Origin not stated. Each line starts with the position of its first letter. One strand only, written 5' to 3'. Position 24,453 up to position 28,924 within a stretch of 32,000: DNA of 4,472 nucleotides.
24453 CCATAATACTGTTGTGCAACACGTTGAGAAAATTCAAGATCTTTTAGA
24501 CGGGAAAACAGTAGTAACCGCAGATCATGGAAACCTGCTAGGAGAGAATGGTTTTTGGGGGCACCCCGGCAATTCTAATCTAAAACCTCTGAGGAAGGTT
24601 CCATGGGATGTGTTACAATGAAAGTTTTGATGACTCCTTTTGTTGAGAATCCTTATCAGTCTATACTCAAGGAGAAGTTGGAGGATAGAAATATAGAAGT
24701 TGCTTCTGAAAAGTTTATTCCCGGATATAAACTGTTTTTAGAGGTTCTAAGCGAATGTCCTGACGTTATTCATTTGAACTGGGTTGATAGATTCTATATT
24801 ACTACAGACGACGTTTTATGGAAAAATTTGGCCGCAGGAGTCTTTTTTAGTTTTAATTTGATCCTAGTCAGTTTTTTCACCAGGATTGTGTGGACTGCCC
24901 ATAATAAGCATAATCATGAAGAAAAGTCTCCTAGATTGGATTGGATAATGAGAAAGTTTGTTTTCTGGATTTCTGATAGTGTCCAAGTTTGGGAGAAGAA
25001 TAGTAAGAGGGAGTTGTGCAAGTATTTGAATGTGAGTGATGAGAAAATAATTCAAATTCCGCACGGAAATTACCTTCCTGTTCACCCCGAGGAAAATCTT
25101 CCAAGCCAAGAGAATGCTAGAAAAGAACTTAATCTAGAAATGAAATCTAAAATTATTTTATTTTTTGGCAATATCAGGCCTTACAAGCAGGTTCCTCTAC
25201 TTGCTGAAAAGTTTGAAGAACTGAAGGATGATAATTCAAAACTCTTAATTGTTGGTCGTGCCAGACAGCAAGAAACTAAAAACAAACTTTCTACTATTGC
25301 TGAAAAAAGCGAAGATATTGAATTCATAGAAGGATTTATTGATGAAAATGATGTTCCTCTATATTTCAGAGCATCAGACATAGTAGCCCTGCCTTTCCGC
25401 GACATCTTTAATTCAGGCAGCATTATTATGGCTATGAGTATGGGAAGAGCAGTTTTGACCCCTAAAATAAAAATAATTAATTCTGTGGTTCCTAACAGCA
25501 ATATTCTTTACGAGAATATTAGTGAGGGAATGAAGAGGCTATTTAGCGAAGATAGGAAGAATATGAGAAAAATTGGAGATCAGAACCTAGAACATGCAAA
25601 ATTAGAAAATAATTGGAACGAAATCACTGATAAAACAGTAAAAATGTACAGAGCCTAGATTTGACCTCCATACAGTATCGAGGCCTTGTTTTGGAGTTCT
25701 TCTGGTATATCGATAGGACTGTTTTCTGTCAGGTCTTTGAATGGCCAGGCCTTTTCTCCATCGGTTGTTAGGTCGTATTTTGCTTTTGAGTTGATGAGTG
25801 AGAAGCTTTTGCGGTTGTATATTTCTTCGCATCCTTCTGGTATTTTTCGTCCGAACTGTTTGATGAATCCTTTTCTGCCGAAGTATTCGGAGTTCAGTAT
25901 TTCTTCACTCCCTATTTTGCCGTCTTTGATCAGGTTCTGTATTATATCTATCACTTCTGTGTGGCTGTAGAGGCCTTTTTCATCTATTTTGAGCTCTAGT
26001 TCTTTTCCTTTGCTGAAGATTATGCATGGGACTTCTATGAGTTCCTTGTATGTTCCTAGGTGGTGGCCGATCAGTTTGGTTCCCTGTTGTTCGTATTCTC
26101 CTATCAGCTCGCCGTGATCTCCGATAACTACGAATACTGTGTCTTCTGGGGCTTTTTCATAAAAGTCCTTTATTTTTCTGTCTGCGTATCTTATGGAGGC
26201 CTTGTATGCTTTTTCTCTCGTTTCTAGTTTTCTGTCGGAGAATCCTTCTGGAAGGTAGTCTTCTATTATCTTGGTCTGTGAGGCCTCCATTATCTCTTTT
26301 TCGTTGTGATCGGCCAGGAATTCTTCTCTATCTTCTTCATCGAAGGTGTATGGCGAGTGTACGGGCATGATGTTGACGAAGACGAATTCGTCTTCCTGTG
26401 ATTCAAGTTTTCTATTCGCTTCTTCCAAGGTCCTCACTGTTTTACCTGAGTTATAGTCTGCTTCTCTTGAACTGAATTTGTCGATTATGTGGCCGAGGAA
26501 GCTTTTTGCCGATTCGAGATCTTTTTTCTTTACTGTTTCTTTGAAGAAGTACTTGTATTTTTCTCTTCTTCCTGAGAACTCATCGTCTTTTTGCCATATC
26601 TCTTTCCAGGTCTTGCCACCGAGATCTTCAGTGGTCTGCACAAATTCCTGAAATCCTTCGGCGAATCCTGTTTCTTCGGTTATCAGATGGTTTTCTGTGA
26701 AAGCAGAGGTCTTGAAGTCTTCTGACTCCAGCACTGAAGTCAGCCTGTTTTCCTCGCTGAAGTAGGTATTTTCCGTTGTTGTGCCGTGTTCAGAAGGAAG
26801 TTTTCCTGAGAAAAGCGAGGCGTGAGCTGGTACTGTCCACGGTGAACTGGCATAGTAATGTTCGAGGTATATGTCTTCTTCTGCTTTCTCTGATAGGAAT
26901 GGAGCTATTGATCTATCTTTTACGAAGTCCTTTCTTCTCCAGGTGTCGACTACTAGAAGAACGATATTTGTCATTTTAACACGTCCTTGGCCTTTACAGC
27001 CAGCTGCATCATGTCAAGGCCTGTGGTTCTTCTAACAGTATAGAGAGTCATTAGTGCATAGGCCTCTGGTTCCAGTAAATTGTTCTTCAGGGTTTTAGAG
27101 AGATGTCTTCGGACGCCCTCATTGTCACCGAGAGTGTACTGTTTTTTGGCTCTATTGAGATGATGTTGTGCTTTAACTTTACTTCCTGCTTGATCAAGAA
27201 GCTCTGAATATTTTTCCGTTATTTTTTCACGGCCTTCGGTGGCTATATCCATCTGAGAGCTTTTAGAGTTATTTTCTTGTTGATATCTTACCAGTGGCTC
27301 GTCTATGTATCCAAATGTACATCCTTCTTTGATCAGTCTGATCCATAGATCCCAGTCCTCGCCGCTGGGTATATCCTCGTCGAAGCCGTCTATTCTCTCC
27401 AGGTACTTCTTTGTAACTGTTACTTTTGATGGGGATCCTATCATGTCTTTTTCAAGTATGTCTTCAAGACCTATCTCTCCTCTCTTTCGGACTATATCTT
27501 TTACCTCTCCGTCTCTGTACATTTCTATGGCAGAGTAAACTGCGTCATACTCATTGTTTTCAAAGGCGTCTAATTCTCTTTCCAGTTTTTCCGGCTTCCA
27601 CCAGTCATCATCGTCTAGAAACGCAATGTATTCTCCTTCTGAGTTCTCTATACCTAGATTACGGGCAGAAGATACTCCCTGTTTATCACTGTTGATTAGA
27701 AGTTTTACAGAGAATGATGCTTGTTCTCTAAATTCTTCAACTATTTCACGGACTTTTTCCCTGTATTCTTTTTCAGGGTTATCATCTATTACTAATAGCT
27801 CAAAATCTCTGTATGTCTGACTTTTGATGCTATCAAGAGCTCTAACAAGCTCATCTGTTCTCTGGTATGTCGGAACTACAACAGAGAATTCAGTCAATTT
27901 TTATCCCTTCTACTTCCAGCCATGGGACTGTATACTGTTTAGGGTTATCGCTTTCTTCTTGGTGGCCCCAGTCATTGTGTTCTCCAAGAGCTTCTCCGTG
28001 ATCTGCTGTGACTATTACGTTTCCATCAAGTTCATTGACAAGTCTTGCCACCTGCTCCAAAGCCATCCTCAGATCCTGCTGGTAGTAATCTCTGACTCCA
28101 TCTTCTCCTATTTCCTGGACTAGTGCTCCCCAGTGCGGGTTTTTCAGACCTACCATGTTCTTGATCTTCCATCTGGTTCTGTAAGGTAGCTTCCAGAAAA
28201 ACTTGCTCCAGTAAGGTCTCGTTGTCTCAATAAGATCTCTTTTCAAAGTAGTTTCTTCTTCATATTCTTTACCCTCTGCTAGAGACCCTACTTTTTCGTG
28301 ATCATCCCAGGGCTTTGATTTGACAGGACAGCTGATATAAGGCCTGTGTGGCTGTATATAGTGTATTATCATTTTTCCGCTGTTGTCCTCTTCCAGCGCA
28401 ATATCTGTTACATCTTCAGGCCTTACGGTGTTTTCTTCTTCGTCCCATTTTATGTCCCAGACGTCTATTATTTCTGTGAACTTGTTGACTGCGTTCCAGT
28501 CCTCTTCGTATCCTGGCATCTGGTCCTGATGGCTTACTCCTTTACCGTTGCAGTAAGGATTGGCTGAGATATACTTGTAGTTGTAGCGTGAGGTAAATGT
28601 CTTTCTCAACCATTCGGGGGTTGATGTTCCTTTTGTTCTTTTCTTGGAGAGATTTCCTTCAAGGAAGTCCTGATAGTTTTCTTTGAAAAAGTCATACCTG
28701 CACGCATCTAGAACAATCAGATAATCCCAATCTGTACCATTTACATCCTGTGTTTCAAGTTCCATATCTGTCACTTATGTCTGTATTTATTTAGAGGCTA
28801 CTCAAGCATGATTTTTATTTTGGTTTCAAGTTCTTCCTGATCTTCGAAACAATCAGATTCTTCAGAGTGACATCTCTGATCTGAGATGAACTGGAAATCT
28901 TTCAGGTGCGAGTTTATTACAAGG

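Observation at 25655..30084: Two cytoplasmic sulfatase-like enzymes carry T-x-P-x-H in place of the sulfatase C/S-x-P-x-R signature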

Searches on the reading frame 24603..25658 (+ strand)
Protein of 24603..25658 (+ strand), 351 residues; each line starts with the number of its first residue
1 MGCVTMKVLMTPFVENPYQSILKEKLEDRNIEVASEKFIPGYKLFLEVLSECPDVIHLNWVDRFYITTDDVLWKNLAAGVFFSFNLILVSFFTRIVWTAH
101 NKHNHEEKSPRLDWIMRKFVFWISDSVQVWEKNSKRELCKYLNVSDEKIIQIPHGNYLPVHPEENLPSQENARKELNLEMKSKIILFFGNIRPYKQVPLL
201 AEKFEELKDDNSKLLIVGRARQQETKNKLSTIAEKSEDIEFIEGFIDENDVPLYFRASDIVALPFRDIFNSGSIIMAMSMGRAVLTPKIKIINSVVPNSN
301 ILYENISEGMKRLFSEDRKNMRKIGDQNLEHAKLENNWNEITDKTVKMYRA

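Call 3: search_protein_families(library=pfam, proteins=[window:24603-25658:+], max_evalue=0.01)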
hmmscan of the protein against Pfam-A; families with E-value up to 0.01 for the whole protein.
window:24603-25658:+ (351 aa): 2 families
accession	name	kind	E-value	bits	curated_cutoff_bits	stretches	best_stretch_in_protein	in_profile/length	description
PF00534.26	Glycos_transf_1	-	2.8e-13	50.2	26.4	1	169-296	2-131/172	Glycosyl transferases group 1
PF13692.12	Glyco_trans_1_4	-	3e-13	50.7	27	1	183-296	2-115/142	Glycosyl transferases group 1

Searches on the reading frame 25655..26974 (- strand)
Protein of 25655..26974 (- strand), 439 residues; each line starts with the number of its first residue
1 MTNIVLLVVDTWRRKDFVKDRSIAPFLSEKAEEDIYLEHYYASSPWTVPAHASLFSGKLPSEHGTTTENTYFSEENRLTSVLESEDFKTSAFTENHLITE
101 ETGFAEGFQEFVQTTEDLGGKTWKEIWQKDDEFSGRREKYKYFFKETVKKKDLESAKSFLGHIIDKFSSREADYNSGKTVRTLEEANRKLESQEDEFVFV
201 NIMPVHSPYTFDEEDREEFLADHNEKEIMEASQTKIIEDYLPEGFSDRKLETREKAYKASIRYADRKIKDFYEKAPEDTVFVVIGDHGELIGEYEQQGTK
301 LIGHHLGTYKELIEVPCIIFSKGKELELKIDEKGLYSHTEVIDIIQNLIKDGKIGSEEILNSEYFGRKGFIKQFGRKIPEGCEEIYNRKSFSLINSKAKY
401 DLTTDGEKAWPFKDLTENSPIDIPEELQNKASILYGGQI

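Call 3: search_protein_families(library=pfam, proteins=[window:25655-26974:-], max_evalue=0.01)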
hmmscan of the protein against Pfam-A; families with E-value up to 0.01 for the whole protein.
window:25655-26974:- (439 aa): 4 families
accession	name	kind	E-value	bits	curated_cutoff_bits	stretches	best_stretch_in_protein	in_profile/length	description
PF00884.28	Sulfatase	-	1.5e-25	90.6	25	1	3-342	2-292/301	Sulfatase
PF01663.27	Phosphodiest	-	8e-10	39.3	23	1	5-288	2-220/342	Type I phosphodiesterase / nucleotide pyrophosphatase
PF01676.23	Metalloenzyme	-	0.0053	16.7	24.3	0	255-325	167-226/252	Metalloenzyme superfamily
PF03962.21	Mnd1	-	0.0061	17.2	23.5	0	324-365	15-56/60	Mnd1 HTH domain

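Call 4: search_protein_families(library=ncbifam, proteins=[window:25655-26974:-], max_evalue=0.01)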
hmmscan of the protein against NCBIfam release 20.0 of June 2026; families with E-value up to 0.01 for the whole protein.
window:25655-26974:- (439 aa): 5 families
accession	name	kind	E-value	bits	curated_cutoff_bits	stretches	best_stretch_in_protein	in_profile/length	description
NF010322.0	PRK13759.1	equivalog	1.4e-14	53.4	481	1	3-326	8-338/486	arylsulfatase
NF038075.1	fam_STM4013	hypoth_equivalog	1.1e-11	44.7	250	2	178-301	154-246/261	STM4013/SEN3800 family hydrolase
TIGR03417.1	chol_sulfatase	equivalog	4.2e-11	42.4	433.45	2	2-114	3-118/500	choline-sulfatase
NF045661.1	HdlasePehA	equivalog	4e-05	22.4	900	0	2-66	3-70/506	phosphoric/sulfuric ester hydrolase PehA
NF052527.1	Mn_arylsulf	exception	0.00035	19.6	850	0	2-98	2-104/479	manganese-dependent arylsulfatase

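Call 92: predict_structure(alignment_id=A3)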
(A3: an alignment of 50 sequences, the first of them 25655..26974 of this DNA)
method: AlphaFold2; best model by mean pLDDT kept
length: 439 residues; sequences in the alignment: 50
mean_pLDDT: 86.9   pTM: 0.88
mean pLDDT of the five models: 86.9, 85.7, 85.5, 85.2, 84.6
residues with pLDDT >= 90: 263; 70-90: 121; 50-70: 40; < 50: 15
segments of 3 or more residues with pLDDT < 50: 408-419
pLDDT, mean of each block of 10 residues (from residue 1): 95 90 96 96 97 98 93 93 97 94 95 74 81 85 93 86 68 70 96 96 93 91 89 65 80 95 97 97 97 87 91 97 93 95 95 91 91 81 85 87 63 42 67 61
secondary structure, 60 per line:
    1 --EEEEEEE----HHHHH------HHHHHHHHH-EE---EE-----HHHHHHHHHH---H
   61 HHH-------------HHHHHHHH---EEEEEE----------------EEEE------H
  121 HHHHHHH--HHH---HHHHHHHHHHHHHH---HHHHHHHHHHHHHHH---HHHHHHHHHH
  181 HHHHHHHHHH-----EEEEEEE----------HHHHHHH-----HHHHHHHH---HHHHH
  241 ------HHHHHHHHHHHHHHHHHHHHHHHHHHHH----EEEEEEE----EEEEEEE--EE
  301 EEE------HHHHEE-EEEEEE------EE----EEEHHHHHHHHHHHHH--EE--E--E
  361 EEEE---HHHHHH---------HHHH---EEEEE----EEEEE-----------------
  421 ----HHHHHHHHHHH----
elements in order: E3-9 H14-18 H25-33 H47-56 H60-63 H77-84 E88-93 E110-113 H120-127 H136-149 H153-167 H171-190 E196-202 H213-219 H225-232 H236-240 H247-274 E279-285 E290-296 E299-303 H310-313 E317-322 E335-337 H338-350 E360-364 H368-373 H383-386 E390-394 E399-403 H425-435

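Call 95: fold_search(model_id=the predicted structure, library=pdb)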
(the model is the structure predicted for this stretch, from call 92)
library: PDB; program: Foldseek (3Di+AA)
matches with E <= 10: 608; with E <= 0.001: 279
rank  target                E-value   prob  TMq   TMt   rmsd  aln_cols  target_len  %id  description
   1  6g5z_A                5.6e-15  1.00  0.58  0.50   8.6       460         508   16  Choline sulfatase from Ensifer (Sinorhizobium) meliloti (released 2019-04-10)
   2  6g5z_D                1.6e-14  1.00  0.54  0.48   9.0       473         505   15  Choline sulfatase from Ensifer (Sinorhizobium) meliloti (released 2019-04-10)
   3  6g60_C                1.9e-14  1.00  0.57  0.50   8.6       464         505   16  Choline sulfatase from Ensifer (Sinorhizobium) meliloti cocrystalized with choline (released 2019-04-10)
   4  6pt6_B                2.1e-14  1.00  0.58  0.55   8.9       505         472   14  Crystal structure of PsS1_NC C84S in complex with i-neocarratetraose (released 2019-09-25)
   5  9koq_B                2.7e-14  1.00  0.63  0.58   7.3       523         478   16  Crystal structure of an Arylsulfatase from Enterococcus faecium (released 2025-07-30)
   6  6pt4_B                2.8e-14  1.00  0.60  0.56   8.1       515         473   13  Crystal structure of apo PsS1_NC (released 2019-09-25)
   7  7pth_A                3.0e-14  1.00  0.57  0.49   8.7       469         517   16  C54S mutant of choline-sulfatase from E. meliloti CECT4857 bound to choline (released 2022-08-03)
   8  7ptj_A                4.0e-14  1.00  0.58  0.50   7.0       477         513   16  C54S mutant of choline-sulfatase from E. meliloti CECT4857 bound to HEPES (released 2022-08-03)
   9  9koq_A                4.0e-14  1.00  0.55  0.51  10.6       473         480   15  Crystal structure of an Arylsulfatase from Enterococcus faecium (released 2025-07-30)
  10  6fny_C                4.8e-14  1.00  0.56  0.48   8.7       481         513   15  CRYSTAL STRUCTURE OF A CHOLINE SULFATASE FROM SINORHIZOBIUM MELLILOTI (released 2018-02-28)
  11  6pt6_A                5.1e-14  1.00  0.59  0.55   8.8       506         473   13  Crystal structure of PsS1_NC C84S in complex with i-neocarratetraose (released 2019-09-25)
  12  7ptj_C                5.4e-14  1.00  0.57  0.49   8.1       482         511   16  C54S mutant of choline-sulfatase from E. meliloti CECT4857 bound to HEPES (released 2022-08-03)
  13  6g5z_C                5.7e-14  1.00  0.57  0.50   8.8       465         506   15  Choline sulfatase from Ensifer (Sinorhizobium) meliloti (released 2019-04-10)
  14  5g2u                  6.0e-14  1.00  0.58  0.56   9.2       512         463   12  Structure of BT1596,a 2-O GAG sulfatase (released 2017-05-24)
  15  6fny_F                6.4e-14  1.00  0.55  0.48   9.5       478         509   15  CRYSTAL STRUCTURE OF A CHOLINE SULFATASE FROM SINORHIZOBIUM MELLILOTI (released 2018-02-28)
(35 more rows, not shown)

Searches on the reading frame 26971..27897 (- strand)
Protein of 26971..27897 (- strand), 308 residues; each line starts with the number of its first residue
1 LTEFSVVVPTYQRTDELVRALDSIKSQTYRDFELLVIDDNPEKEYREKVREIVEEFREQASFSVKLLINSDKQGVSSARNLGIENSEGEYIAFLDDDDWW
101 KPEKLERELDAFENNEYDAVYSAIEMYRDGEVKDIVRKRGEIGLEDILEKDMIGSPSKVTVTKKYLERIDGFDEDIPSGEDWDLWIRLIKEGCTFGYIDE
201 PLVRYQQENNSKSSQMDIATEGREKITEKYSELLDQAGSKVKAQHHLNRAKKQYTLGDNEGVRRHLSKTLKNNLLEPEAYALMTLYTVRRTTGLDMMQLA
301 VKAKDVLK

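Call 3: search_protein_families(library=pfam, proteins=[window:26971-27897:-], max_evalue=0.01)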
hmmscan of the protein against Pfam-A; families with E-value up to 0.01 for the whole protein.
window:26971-27897:- (308 aa): 5 families
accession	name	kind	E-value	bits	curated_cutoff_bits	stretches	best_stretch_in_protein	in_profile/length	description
PF00535.33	Glycos_transf_2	-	2.2e-32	112.8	23.3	1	5-139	1-130/168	Glycosyl transferase family 2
PF10111.15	Glyco_tranf_2_2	-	6.1e-17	62.4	27.3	1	5-210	1-220/276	Glycosyltransferase like family 2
PF13641.12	Glyco_tranf_2_3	-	1.3e-15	58.5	27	1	4-210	3-216/230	Glycosyltransferase like family 2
PF20691.3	TAGT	-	1.8e-07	31.8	27.5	1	5-196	2-188/205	TET-Associated Glycosyltransferase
PF13632.12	Glyco_trans_2_3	-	0.00052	20.3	27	1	90-204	1-122/198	Glycosyl transferase family group 2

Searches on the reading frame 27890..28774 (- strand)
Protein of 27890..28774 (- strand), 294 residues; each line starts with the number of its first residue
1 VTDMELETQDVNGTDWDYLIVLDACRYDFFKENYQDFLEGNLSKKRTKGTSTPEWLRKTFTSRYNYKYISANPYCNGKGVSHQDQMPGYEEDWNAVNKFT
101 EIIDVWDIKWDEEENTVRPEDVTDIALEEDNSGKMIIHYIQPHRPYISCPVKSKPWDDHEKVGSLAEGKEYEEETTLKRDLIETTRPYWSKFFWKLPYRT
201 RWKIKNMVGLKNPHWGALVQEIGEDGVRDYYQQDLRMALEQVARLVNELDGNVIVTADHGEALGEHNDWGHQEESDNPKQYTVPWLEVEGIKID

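Call 3: search_protein_families(library=pfam, proteins=[window:27890-28774:-], max_evalue=0.01)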
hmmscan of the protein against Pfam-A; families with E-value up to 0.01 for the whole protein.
window:27890-28774:- (294 aa): 1 family
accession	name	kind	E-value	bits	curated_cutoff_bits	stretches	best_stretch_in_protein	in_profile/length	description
PF00884.28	Sulfatase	-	2.6e-06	27.4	25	1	71-285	102-269/301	Sulfatase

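Call 4: search_protein_families(library=ncbifam, proteins=[window:27890-28774:-], max_evalue=0.01)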
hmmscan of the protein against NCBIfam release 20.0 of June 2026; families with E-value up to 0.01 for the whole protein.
window:27890-28774:- (294 aa): 1 family
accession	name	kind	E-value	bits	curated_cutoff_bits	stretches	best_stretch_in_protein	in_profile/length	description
NF038075.1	fam_STM4013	hypoth_equivalog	0.0012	18.3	250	0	232-287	201-258/261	STM4013/SEN3800 family hydrolase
